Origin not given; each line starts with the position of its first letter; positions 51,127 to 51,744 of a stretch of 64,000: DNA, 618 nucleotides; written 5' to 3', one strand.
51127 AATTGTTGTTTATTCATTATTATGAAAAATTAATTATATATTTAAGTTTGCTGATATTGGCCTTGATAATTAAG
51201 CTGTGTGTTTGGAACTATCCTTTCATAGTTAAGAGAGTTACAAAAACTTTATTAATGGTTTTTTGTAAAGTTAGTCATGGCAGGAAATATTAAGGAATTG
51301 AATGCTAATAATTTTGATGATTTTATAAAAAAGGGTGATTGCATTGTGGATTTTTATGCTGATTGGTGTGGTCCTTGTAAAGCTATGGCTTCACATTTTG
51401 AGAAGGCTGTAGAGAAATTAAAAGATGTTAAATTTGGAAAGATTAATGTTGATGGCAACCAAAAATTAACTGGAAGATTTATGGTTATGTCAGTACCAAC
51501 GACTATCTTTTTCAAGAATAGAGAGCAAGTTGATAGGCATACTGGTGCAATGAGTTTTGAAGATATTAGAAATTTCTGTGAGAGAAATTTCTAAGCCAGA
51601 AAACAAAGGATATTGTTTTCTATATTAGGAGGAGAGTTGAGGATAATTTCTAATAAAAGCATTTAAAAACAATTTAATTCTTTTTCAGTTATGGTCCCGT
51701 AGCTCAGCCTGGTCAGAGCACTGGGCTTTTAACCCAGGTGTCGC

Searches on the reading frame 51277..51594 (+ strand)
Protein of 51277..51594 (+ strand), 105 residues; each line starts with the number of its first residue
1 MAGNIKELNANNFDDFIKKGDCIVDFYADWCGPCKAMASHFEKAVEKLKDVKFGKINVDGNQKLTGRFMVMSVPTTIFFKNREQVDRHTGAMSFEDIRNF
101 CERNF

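Call 33: search_protein_families(library=pfam, proteins=[window:51277-51594:+], max_evalue=0.01)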
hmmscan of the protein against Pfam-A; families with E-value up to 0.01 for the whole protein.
window:51277-51594:+ (105 aa): 10 families
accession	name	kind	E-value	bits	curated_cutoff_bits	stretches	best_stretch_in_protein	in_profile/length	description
PF00085.26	Thioredoxin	-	2.6e-26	92.1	23.5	1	5-101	2-101/103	Thioredoxin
PF13098.12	Thioredoxin_2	-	8.6e-08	32.9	27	1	22-98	8-101/104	Thioredoxin-like domain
PF00578.27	AhpC-TSA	-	7.8e-06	26.3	26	1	14-92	21-101/124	AhpC/TSA family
PF13192.12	Thioredoxin_3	-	0.00038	20.9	24.8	1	31-77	10-54/76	Thioredoxin domain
PF13848.12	Thioredoxin_6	-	0.00079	19.8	27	1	36-104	7-74/184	Thioredoxin-like domain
PF04756.19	OST3_OST6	-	0.0022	17.9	27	1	31-85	46-108/294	OST3 / OST6 family, transporter family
PF13899.12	Thioredoxin_7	-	0.0027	18.2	27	1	23-49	21-46/83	Thioredoxin-like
PF14595.12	Thioredoxin_9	-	0.0027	18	25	1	26-84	48-109/129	Thioredoxin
PF08534.16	Redoxin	-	0.0032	17.7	26.6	1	9-58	19-68/148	Redoxin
PF13905.12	Thioredoxin_8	-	0.004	17.9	27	0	22-62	4-47/94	Thioredoxin-like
